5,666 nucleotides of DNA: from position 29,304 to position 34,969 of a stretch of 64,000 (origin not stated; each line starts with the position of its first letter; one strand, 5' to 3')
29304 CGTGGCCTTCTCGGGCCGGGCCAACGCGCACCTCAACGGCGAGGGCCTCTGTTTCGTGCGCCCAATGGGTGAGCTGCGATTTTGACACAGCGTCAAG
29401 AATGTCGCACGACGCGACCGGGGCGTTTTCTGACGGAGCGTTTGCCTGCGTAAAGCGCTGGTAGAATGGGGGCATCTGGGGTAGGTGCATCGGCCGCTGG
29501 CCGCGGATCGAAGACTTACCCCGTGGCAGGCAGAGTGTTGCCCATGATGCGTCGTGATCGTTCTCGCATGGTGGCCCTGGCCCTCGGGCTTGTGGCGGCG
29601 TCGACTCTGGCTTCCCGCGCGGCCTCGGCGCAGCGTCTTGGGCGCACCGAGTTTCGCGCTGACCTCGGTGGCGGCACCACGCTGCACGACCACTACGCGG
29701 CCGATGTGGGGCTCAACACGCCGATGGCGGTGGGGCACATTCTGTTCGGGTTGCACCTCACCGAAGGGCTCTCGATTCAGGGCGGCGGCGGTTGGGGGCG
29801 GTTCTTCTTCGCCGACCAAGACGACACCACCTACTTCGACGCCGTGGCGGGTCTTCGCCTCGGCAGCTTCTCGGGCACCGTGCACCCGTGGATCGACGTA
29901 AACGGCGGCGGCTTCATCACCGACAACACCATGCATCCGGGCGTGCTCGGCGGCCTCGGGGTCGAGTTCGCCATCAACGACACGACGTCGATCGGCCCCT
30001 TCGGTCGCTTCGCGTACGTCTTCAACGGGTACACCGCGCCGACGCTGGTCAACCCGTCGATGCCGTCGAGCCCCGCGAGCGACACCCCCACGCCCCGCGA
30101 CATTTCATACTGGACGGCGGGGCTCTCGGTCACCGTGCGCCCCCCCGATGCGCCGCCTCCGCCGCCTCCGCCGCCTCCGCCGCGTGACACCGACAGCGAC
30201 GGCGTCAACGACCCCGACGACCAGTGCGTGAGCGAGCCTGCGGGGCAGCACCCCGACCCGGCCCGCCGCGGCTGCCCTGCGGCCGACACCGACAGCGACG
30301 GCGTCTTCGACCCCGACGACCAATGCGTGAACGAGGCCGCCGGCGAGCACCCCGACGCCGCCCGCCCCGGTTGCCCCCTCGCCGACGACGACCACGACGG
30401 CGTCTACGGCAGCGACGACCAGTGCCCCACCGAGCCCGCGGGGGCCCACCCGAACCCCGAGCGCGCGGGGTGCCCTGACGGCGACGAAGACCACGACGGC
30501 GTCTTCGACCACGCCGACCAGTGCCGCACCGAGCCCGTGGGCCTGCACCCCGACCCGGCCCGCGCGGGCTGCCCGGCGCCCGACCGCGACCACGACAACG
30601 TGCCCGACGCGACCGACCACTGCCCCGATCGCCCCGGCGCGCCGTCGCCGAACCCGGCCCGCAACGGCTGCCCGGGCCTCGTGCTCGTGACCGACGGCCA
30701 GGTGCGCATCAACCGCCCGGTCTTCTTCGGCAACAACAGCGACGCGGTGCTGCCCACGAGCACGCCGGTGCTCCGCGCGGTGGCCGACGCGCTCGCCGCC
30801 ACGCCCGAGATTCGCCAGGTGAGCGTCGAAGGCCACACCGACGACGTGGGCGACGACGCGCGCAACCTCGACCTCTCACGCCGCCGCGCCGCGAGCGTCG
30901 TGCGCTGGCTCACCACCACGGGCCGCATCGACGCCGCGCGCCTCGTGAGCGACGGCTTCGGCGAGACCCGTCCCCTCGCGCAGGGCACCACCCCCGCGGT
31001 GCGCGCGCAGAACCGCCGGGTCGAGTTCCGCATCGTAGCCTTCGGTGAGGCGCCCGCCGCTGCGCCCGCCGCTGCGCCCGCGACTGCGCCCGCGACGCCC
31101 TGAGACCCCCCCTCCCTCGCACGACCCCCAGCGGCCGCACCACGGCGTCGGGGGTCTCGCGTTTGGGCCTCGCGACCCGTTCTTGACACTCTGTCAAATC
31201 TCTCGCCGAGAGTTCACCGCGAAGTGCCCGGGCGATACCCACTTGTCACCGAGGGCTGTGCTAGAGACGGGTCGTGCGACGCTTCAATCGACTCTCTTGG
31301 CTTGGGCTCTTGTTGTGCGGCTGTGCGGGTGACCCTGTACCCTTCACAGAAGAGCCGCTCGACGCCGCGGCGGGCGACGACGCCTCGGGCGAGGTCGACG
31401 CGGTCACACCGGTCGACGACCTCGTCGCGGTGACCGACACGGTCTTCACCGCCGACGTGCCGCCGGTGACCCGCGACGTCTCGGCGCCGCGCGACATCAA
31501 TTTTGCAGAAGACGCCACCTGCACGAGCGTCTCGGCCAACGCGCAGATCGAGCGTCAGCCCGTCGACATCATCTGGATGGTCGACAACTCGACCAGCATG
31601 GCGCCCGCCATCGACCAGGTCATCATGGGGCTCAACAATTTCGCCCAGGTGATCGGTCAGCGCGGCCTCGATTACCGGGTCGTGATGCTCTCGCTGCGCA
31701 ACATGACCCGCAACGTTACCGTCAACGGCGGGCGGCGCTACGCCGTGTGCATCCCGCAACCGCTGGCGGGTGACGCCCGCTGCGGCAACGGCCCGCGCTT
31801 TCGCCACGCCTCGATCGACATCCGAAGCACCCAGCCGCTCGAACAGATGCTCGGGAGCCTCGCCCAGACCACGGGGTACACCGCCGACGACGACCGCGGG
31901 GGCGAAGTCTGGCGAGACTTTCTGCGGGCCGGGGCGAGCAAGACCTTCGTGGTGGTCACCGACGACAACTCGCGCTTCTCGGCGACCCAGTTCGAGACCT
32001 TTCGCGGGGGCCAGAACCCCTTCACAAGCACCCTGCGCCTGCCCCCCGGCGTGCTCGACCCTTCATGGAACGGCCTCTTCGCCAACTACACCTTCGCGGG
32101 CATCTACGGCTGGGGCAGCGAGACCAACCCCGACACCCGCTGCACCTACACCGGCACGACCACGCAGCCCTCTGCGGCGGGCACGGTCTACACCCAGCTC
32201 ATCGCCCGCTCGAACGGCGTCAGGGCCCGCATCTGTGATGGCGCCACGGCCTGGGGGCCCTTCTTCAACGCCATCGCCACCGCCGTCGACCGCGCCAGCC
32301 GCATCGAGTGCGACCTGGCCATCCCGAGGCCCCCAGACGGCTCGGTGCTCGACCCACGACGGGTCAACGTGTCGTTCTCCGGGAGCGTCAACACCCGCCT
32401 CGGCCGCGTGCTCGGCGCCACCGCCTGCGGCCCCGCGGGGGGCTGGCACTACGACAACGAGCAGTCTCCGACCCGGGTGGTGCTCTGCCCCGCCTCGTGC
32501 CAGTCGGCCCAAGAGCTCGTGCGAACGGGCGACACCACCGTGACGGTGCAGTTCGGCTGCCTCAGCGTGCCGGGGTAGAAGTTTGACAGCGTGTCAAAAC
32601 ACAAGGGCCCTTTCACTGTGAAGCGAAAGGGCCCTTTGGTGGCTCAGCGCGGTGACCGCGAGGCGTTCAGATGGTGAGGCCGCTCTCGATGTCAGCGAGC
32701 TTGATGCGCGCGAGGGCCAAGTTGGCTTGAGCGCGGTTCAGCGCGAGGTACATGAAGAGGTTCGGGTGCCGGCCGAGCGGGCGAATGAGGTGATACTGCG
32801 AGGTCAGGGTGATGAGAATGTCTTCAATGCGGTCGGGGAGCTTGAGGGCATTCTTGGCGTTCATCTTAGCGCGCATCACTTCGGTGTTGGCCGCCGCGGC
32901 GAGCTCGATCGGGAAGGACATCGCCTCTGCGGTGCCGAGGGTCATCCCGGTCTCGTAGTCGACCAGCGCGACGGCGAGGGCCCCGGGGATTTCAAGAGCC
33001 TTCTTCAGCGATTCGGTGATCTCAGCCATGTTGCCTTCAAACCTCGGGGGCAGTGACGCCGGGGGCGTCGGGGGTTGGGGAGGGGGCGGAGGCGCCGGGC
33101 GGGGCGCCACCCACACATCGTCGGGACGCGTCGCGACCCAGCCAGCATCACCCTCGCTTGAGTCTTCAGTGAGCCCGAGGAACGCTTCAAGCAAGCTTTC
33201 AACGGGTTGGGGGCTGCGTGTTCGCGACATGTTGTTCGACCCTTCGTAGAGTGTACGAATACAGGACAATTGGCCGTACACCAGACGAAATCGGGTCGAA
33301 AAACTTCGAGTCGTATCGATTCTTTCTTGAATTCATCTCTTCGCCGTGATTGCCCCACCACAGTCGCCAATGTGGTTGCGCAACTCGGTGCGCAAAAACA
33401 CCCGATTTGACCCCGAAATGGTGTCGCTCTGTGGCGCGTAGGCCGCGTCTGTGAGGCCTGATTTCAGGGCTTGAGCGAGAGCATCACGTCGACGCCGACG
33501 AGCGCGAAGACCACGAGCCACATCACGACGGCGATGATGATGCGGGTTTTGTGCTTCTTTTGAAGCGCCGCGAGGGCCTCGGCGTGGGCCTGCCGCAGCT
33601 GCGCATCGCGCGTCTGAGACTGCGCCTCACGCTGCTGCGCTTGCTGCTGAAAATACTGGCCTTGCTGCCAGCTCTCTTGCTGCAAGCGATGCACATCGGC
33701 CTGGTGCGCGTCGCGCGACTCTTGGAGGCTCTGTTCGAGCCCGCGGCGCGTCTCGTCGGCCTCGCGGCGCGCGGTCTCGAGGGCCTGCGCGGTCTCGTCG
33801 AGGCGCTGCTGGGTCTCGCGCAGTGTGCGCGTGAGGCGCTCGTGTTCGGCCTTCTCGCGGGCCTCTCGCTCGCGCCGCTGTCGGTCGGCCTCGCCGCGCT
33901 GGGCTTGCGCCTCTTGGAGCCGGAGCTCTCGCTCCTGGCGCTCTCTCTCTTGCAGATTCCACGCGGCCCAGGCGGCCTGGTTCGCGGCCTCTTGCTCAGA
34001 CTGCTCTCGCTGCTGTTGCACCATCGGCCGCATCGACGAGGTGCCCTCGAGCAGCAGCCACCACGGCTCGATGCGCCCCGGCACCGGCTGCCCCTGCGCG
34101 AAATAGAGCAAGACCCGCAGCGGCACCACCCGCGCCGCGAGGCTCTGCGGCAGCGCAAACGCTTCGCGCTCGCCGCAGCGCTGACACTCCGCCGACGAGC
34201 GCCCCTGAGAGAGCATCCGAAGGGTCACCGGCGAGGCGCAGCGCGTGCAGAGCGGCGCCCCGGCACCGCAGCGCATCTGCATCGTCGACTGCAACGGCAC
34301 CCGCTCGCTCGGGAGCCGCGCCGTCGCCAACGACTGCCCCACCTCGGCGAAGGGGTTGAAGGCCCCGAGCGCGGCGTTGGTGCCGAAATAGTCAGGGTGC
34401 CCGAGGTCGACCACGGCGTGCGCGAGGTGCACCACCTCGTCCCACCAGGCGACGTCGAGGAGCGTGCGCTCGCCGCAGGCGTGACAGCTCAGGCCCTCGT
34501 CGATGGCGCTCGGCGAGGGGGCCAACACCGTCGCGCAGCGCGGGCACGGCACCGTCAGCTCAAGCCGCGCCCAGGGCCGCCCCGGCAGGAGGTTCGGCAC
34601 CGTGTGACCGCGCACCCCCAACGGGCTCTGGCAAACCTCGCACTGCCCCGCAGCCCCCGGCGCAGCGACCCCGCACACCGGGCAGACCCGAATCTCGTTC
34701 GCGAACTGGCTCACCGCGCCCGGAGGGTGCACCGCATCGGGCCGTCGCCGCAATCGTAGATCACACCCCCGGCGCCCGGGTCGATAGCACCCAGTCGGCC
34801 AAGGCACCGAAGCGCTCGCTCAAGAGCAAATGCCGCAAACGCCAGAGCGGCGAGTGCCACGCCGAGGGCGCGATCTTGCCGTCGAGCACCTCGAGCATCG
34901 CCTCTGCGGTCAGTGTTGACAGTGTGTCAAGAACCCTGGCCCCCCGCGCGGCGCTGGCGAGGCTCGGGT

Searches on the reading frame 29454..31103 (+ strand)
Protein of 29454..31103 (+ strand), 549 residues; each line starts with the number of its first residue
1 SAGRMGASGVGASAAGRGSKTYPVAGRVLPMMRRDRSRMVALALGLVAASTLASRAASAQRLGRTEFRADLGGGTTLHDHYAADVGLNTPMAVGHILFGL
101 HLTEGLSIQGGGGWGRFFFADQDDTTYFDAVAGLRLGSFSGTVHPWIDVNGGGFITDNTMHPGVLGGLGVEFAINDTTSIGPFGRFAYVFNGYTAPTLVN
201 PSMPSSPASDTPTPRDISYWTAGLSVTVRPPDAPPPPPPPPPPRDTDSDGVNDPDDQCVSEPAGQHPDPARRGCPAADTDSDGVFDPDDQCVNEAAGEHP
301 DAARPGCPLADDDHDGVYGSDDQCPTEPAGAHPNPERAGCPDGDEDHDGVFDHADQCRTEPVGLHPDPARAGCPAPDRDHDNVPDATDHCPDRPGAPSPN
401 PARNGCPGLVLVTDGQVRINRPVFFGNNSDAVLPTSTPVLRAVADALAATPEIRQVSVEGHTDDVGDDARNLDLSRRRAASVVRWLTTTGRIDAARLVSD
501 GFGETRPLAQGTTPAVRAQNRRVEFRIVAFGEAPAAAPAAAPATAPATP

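Call 25: search_protein_families(library=pfam, proteins=[window:29454-31103:+], max_evalue=0.01)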
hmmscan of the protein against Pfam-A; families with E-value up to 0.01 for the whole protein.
window:29454-31103:+ (549 aa): 2 families
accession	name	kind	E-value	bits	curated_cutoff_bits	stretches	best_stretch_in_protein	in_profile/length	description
PF00691.25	OmpA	-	2e-18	67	27.2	1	424-521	1-98/98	OmpA family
PF02412.23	TSP_3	-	0.0087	16.2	25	0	340-360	12-31/36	Thrombospondin type 3 repeat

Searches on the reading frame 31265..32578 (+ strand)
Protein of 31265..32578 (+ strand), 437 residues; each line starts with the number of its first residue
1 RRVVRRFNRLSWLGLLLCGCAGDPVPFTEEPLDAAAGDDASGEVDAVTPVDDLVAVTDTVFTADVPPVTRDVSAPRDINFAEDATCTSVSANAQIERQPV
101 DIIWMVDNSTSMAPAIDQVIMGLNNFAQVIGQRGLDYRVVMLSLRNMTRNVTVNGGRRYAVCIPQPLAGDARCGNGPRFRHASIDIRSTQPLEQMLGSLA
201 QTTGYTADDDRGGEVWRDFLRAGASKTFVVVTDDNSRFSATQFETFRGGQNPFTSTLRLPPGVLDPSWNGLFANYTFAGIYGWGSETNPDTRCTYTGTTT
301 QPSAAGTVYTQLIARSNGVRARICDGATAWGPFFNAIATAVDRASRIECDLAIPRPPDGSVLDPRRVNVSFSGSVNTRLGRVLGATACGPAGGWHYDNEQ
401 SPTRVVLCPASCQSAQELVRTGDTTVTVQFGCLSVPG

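Call 25: search_protein_families(library=pfam, proteins=[window:31265-32578:+], max_evalue=0.01)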
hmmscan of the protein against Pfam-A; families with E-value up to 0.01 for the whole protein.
window:31265-32578:+ (437 aa): 0 families

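Call 55: find_homologous_proteins(query=window:31274-32575:+, max_evalue=1e-10)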
Query window:31274-32575:+ (434 aa): 614 proteins with E <= 1e-10 among 8000 candidates; the best 120 are listed.
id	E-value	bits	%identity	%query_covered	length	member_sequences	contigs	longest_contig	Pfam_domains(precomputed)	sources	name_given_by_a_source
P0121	7.6e-294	992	100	100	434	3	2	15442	-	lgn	-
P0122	2.1e-172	592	68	86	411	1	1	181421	-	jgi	-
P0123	7.9e-171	587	61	100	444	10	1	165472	-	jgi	jgi:hypothetical protein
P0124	1.2e-169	583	63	99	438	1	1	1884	-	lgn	-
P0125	2.2e-168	579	64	97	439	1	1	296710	-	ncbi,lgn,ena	-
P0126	3.7e-167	575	63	96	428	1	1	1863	-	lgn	-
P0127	2.1e-165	569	64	91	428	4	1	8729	-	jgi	jgi:hypothetical protein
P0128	9.3e-165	567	61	99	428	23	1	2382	-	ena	-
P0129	5.3e-164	564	65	86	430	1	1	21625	-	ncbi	-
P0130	5.9e-164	564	67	86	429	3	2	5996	-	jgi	jgi:hypothetical protein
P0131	7.4e-164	564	63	94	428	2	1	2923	-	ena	-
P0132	1.6e-162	559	63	97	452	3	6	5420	-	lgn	-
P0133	3.0e-162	559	62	99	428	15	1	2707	-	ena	-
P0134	3.8e-162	558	67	86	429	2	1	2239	-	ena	-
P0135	3.8e-162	558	65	86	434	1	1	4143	-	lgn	-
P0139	3.7e-160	552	66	86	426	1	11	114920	-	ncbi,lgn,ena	-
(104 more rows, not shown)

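Call 56: find_encoding_contigs(protein=P0122, flank=10000, max_places=2)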
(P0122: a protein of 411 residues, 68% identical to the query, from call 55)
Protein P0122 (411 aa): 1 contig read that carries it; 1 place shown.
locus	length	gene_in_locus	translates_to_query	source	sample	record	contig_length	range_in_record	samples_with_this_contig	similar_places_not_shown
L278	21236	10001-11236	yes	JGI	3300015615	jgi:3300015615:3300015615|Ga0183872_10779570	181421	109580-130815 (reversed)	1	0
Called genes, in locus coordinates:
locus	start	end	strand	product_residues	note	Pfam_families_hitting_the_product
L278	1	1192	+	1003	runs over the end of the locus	PF00069:Pkinase, PF03109:ABC1 (faint), PF07714:PK_Tyr_Ser-Thr, PF13191:AAA_16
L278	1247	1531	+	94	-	PF01649:Ribosomal_S20p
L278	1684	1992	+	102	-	-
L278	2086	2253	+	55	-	-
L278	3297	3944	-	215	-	PF09992:NAGPA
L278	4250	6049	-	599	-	PF02771:Acyl-CoA_dh_N, PF02770:Acyl-CoA_dh_M, PF00441:Acyl-CoA_dh_1, PF12806:Acyl-CoA_dh_C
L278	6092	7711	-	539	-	PF00005:ABC_tran, PF02463:SMC_N (faint), PF13304:AAA_21 (faint), PF13555:AAA_29 (faint), PF13604:AAA_30 (faint), PF12848:ABC_tran_Xtn, PF00005:ABC_tran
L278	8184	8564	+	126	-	PF01850:PIN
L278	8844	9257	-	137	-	-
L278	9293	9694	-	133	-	PF14319:Zn_Tnp_IS91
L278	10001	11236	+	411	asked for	-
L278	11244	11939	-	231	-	PF06725:3D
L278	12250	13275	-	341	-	PF00154:RecA_N, PF08423:Rad51 (weak), PF06745:ATPase (faint), PF27531:MT3502_N (weak), PF21096:RecA_C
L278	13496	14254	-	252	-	PF07638:Sigma70_ECF, PF04542:Sigma70_r2, PF08281:Sigma70_r4_2 (weak)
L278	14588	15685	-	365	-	PF07396:Porin_O_P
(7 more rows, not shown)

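Call 57: find_encoding_contigs(protein=P0125, flank=10000, max_places=2)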
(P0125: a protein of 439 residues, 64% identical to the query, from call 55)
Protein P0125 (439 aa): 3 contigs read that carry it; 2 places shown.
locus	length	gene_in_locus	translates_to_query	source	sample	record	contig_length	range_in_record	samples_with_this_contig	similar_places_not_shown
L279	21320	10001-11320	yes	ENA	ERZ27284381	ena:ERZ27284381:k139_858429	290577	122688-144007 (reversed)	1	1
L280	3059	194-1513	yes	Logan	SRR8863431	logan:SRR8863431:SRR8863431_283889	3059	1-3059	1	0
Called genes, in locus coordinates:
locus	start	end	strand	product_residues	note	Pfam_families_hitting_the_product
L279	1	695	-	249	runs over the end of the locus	-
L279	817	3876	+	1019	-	PF00069:Pkinase, PF03109:ABC1 (faint), PF07714:PK_Tyr_Ser-Thr, PF13191:AAA_16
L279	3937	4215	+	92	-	PF01649:Ribosomal_S20p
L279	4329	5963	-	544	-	-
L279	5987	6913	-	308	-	PF09992:NAGPA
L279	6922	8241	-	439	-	PF00067:p450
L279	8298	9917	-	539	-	PF00005:ABC_tran, PF02463:SMC_N (faint), PF13304:AAA_21 (faint), PF13555:AAA_29 (faint), PF13604:AAA_30 (faint), PF12848:ABC_tran_Xtn, PF00005:ABC_tran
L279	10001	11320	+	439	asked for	-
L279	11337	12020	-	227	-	PF06725:3D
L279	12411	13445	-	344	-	PF00154:RecA_N, PF08423:Rad51 (weak), PF06745:ATPase (faint), PF27531:MT3502_N (weak), PF21096:RecA_C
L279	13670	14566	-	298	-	PF07638:Sigma70_ECF (weak), PF04542:Sigma70_r2, PF08281:Sigma70_r4_2 (weak)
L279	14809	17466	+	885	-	PF08447:PAS_3, PF13426:PAS_9 (faint), PF08448:PAS_4, PF08447:PAS_3, PF08448:PAS_4, PF00512:HisKA, PF02518:HATPase_c, PF00072:Response_reg, +2 more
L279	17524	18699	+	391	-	PF00072:Response_reg, PF00563:EAL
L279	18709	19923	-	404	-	PF07396:Porin_O_P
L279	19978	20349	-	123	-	-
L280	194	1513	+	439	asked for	-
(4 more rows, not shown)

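Call 58: find_encoding_contigs(protein=P0123, flank=10000, max_places=2)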
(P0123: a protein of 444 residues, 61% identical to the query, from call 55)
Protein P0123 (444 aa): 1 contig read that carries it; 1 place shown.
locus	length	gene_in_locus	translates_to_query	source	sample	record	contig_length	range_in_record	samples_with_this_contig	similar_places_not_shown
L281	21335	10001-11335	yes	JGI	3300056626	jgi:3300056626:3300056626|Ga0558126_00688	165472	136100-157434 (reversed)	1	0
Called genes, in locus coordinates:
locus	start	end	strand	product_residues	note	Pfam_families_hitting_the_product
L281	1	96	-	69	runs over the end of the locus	-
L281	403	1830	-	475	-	-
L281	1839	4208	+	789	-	PF13385:Laminin_G_3, PF02210:Laminin_G_2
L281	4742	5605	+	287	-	PF03721:UDPG_MGDP_dh_N, PF00984:UDPG_MGDP_dh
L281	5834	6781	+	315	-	-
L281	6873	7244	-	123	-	-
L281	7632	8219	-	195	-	-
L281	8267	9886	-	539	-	PF00005:ABC_tran, PF00006:ATP-synt_ab (faint), PF02463:SMC_N (faint), PF13304:AAA_21 (faint), PF13401:AAA_22 (faint), PF13555:AAA_29 (faint), PF12848:ABC_tran_Xtn, PF00005:ABC_tran, +1 more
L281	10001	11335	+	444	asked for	-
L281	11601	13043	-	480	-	-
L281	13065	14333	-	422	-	-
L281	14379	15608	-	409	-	PF01609:DDE_Tnp_1 (weak)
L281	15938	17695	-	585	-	PF19936:DUF6399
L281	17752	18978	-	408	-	PF00089:Trypsin, PF13365:Trypsin_2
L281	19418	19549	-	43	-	-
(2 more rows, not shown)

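Call 59: find_encoding_contigs(protein=P0139, flank=10000, max_places=2)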
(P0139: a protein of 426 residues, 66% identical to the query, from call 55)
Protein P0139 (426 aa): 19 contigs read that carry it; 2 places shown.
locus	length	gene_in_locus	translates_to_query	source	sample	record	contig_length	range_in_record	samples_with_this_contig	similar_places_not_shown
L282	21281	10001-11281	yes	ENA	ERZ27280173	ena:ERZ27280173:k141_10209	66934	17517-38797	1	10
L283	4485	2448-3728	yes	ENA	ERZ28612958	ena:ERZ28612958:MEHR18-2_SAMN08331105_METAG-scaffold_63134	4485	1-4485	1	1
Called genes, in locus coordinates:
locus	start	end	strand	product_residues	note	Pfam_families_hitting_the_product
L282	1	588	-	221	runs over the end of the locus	-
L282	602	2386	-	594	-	PF02163:Peptidase_M50, PF00595:PDZ (faint), PF13180:PDZ_2 (faint), PF17820:PDZ_6 (weak)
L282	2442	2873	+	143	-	PF01967:MoaC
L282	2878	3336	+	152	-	PF02391:MoaE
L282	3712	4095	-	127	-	-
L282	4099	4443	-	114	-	PF01722:BolA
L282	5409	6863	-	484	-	PF00575:S1 (weak), PF13509:S1_2 (faint), PF21710:Spt6_S1 (faint), PF23459:S1_RRP5 (faint), PF00575:S1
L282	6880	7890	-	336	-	PF00561:Abhydrolase_1, PF12146:Hydrolase_4, PF12697:Abhydrolase_6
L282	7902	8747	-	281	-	-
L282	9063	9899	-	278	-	PF03446:NAD_binding_2 (weak), PF03807:F420_oxidored, PF14748:P5CR_dimer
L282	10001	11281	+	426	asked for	-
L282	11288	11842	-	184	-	-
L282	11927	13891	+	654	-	PF00005:ABC_tran, PF02463:SMC_N (faint), PF13555:AAA_29 (faint), PF13304:AAA_21 (faint), PF12848:ABC_tran_Xtn, PF00005:ABC_tran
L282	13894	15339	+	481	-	PF00083:Sugar_tr, PF06609:TRI12 (faint), PF07690:MFS_1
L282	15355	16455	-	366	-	-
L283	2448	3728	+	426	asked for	-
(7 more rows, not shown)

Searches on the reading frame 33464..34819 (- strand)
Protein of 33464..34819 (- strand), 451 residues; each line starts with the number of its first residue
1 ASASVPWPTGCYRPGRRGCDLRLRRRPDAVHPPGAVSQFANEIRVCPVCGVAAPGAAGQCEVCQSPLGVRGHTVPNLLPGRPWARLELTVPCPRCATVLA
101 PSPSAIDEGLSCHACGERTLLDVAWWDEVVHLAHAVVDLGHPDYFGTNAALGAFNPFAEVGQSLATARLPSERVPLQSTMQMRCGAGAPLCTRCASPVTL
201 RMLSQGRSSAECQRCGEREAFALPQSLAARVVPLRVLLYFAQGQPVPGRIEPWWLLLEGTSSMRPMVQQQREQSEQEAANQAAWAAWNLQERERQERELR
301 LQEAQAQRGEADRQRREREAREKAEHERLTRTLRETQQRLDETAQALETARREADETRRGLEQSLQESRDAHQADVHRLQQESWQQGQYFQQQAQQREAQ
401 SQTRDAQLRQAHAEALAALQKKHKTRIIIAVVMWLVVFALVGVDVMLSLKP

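Call 25: search_protein_families(library=pfam, proteins=[window:33464-34819:-], max_evalue=0.01)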
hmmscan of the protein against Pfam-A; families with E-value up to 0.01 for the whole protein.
window:33464-34819:- (451 aa): 2 families
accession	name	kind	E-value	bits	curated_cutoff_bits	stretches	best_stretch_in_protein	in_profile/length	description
PF12773.13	DZR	-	0.00075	20.1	27.3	0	46-102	1-37/45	Double zinc ribbon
PF02009.21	RIFIN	-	0.0041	17.5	32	1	248-437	117-296/327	Rifin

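Call 74: search_protein_families(library=ncbifam, proteins=[window:33464-34807:-], max_evalue=0.001)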
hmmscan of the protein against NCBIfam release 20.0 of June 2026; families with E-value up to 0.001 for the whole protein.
window:33464-34807:- (447 aa): 0 families

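Call 96: search_solved_structures(query=window:33467-34807:-, max_evalue=0.01)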
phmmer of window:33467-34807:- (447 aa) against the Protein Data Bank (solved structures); distinct sequences matched with E-value up to 0.01: 0.
